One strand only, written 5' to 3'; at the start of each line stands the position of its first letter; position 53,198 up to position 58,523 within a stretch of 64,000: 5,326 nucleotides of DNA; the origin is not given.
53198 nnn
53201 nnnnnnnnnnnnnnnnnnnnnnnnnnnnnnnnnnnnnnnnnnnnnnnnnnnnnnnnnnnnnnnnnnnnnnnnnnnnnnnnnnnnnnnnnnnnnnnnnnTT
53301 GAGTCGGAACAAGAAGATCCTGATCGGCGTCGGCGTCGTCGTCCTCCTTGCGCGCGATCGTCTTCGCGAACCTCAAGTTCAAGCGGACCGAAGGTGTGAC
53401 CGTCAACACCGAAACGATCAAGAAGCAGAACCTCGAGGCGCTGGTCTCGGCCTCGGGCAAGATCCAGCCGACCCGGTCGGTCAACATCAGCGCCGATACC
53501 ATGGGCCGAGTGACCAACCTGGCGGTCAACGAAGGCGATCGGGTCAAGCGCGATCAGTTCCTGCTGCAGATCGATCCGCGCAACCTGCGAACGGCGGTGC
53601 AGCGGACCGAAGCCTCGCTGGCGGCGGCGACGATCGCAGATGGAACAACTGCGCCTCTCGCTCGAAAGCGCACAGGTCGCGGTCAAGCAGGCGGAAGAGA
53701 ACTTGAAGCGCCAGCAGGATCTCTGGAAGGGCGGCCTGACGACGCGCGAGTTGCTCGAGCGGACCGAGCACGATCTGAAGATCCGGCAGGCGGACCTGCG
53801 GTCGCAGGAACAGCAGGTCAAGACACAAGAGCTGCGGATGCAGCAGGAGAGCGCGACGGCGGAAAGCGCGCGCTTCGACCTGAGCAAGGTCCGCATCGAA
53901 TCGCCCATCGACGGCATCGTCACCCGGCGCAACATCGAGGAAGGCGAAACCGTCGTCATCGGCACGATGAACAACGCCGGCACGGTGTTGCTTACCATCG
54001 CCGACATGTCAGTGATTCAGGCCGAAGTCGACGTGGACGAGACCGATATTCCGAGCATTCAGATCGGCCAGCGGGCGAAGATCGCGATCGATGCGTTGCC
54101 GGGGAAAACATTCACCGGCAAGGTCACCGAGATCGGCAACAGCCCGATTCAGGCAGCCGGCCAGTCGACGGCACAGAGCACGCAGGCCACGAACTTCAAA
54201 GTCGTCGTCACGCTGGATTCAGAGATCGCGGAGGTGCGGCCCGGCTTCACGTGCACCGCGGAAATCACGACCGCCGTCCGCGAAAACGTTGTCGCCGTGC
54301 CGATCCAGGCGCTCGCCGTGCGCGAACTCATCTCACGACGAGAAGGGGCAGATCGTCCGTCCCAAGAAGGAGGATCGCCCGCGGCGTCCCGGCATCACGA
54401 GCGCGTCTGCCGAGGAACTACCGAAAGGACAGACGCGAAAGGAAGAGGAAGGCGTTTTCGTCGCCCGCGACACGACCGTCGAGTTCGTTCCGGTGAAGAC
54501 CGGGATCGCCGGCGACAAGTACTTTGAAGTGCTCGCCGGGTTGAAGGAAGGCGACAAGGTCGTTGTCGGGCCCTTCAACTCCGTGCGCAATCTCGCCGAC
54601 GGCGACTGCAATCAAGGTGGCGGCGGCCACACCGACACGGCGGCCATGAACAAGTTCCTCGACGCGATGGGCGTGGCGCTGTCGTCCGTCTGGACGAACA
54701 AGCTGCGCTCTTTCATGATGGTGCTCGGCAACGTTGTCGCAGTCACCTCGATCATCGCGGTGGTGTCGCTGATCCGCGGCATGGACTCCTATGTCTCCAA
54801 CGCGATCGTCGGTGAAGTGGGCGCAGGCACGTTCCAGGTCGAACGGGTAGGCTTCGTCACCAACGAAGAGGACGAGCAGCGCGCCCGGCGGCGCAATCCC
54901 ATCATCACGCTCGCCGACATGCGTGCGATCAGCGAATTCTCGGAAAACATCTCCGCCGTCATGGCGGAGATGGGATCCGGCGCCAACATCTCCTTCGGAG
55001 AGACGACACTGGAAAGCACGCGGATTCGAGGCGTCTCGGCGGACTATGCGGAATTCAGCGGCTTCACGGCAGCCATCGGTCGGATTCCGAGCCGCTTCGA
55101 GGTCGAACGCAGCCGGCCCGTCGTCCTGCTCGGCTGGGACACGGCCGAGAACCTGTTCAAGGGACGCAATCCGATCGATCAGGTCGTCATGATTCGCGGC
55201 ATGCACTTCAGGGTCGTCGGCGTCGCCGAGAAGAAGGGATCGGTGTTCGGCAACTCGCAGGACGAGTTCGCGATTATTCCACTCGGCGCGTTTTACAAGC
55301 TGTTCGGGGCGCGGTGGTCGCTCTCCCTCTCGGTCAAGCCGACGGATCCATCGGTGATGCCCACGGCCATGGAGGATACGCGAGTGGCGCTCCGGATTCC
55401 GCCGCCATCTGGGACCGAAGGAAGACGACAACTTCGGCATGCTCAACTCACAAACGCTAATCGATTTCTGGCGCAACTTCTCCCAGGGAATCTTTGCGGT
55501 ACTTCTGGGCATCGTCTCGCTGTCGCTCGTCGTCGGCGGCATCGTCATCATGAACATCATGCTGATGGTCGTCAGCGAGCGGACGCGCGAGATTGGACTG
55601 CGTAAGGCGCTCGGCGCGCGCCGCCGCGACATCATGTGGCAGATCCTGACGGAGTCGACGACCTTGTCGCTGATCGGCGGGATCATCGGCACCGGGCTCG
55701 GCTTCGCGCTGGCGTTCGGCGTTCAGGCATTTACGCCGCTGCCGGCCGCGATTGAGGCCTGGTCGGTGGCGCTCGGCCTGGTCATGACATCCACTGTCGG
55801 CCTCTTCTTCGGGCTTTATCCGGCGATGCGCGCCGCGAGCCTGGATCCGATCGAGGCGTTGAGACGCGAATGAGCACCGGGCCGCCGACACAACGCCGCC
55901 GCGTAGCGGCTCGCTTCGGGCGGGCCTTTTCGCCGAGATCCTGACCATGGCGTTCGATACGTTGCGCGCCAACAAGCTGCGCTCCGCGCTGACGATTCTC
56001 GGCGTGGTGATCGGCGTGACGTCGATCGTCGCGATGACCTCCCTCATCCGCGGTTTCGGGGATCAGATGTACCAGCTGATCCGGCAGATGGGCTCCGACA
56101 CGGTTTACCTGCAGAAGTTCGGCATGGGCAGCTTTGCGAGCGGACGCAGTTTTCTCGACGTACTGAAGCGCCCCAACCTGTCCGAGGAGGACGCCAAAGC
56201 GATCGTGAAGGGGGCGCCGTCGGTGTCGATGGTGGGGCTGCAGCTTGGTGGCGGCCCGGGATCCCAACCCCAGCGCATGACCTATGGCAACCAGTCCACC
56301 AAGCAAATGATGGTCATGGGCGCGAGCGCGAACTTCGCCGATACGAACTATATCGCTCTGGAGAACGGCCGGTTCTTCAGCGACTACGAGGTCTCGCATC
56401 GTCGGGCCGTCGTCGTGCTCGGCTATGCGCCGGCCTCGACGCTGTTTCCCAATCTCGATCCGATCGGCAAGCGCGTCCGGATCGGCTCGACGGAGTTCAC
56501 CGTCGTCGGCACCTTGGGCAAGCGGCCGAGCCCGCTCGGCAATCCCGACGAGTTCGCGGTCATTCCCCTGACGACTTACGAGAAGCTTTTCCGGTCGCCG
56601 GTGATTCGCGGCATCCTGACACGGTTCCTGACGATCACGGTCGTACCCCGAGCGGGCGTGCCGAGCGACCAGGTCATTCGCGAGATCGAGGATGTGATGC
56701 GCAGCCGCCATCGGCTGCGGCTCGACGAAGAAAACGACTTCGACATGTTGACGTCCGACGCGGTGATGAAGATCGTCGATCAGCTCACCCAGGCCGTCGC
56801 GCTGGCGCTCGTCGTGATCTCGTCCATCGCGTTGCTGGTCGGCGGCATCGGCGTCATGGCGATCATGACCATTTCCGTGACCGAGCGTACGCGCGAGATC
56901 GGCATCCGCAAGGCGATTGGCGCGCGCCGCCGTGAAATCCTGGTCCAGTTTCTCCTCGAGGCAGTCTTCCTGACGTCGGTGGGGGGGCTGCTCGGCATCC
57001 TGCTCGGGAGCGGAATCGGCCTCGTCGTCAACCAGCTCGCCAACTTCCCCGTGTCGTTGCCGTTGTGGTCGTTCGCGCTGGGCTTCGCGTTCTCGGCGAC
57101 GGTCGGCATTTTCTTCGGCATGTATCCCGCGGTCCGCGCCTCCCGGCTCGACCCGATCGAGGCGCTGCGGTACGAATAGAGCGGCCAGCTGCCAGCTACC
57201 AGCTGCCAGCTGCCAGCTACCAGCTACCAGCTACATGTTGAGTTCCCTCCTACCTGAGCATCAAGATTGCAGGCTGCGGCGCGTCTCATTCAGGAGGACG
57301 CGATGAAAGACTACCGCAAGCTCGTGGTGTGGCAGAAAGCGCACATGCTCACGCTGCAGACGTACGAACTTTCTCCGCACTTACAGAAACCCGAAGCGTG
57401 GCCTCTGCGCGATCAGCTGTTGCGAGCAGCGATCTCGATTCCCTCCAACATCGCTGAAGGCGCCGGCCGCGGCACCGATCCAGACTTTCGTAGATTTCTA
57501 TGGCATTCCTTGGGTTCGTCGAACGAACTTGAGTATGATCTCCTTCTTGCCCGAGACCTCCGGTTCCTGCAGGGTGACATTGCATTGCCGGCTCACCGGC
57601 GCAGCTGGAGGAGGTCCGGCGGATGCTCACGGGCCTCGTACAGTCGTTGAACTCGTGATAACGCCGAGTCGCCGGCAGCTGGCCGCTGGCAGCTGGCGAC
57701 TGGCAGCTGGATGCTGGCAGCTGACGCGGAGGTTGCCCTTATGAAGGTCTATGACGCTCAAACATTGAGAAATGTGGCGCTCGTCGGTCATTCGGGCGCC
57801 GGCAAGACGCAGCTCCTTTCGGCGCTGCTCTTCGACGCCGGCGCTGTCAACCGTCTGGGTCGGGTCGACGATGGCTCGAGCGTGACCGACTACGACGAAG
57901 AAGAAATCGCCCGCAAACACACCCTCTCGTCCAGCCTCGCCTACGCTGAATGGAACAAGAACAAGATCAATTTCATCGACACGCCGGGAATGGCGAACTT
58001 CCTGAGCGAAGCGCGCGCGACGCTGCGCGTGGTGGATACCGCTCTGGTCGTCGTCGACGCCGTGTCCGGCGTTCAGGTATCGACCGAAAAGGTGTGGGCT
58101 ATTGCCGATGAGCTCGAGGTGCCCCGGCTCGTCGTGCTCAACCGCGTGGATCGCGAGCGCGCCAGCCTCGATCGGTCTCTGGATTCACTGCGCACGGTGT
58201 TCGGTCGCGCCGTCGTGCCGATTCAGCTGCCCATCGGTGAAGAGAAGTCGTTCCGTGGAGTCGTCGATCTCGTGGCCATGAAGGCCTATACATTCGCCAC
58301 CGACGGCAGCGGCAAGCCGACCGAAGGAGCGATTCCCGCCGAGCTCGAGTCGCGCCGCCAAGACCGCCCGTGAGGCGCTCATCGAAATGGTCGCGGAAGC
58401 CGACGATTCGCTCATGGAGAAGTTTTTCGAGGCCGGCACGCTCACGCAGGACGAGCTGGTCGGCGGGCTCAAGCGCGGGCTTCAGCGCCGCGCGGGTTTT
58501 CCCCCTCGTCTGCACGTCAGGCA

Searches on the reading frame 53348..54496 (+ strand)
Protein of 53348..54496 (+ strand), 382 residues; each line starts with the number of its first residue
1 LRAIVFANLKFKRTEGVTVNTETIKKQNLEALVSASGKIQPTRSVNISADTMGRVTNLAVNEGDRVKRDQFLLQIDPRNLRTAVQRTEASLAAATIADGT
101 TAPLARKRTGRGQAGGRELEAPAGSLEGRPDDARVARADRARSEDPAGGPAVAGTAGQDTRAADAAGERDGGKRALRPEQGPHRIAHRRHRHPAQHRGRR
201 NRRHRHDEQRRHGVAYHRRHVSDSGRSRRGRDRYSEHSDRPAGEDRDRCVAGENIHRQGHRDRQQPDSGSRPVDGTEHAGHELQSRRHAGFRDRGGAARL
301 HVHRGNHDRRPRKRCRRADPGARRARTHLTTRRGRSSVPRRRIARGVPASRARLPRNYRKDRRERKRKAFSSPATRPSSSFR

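Call 61: search_protein_families(library=pfam, proteins=[window:53348-54496:+], max_evalue=0.00001)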
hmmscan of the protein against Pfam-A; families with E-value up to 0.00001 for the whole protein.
window:53348-54496:+ (382 aa): 1 family
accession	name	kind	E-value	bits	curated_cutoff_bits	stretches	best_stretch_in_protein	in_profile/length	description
PF13533.13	Biotin_lipoyl_2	-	6.6e-06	26.3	29.8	0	45-76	1-32/32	Biotin-lipoyl like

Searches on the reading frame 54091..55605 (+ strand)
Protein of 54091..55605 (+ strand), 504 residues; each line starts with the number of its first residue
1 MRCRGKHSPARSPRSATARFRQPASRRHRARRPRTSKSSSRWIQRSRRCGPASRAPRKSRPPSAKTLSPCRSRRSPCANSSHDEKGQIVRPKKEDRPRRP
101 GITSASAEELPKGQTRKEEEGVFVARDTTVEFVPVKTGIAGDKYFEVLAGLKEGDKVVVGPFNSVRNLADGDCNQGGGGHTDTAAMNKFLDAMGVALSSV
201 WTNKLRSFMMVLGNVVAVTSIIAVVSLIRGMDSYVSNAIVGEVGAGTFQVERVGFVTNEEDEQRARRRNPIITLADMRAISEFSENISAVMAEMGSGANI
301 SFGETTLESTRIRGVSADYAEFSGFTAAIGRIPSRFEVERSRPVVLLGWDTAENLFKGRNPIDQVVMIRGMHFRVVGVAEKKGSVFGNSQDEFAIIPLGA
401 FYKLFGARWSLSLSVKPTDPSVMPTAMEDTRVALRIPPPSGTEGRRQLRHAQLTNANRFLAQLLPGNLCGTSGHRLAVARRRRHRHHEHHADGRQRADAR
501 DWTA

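Call 61: search_protein_families(library=pfam, proteins=[window:54091-55605:+], max_evalue=0.00001)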
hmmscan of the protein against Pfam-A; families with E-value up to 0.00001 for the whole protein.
window:54091-55605:+ (504 aa): 1 family
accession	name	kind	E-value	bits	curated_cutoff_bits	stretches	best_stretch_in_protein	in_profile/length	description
PF12704.14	MacB_PCD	-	1.1e-29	104.6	27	1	207-429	1-203/207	MacB-like periplasmic core domain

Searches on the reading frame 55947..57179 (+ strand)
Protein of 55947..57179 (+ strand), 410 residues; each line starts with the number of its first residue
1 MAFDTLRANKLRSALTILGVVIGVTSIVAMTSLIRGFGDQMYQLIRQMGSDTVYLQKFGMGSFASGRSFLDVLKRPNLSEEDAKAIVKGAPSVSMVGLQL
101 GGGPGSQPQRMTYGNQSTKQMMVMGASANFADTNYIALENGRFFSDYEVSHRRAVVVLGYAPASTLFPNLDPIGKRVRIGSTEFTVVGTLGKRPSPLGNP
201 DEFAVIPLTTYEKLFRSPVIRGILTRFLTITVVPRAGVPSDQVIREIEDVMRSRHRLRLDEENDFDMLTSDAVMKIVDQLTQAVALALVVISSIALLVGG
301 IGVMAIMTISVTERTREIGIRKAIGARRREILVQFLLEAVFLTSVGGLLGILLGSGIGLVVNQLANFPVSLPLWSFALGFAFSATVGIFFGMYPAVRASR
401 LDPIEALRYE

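Call 61: search_protein_families(library=pfam, proteins=[window:55947-57179:+], max_evalue=0.00001)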
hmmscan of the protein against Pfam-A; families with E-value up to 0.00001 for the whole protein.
window:55947-57179:+ (410 aa): 2 families
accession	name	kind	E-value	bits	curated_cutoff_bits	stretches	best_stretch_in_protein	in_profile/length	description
PF12704.14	MacB_PCD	-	3.9e-38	132.3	27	1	13-249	1-206/207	MacB-like periplasmic core domain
PF02687.27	FtsX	-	1.6e-22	80.2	25.5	1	290-403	2-120/120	FtsX-like permease C-terminal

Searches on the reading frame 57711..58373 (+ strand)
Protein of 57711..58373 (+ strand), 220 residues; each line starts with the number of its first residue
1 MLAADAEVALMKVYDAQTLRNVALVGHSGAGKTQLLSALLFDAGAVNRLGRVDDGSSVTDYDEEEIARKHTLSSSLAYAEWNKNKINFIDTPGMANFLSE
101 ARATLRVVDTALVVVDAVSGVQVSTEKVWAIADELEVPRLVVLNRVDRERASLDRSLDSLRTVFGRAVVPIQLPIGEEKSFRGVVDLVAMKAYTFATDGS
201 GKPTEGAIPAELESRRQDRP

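Call 61: search_protein_families(library=pfam, proteins=[window:57711-58373:+], max_evalue=0.00001)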
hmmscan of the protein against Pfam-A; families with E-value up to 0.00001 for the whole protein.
window:57711-58373:+ (220 aa): 2 families
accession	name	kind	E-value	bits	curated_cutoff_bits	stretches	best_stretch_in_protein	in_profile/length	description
PF00009.33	GTP_EFTU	-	8e-38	130.4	26.5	1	18-171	2-151/188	Elongation factor Tu GTP binding domain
PF01926.29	MMR_HSR1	-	8e-10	39.3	21.9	1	21-145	1-113/113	50S ribosome-binding GTPase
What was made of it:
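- A translation-factor-type GTPase gene elsewhere in the window is split in the same way (57711-58373 / 58370-59569, call 61).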
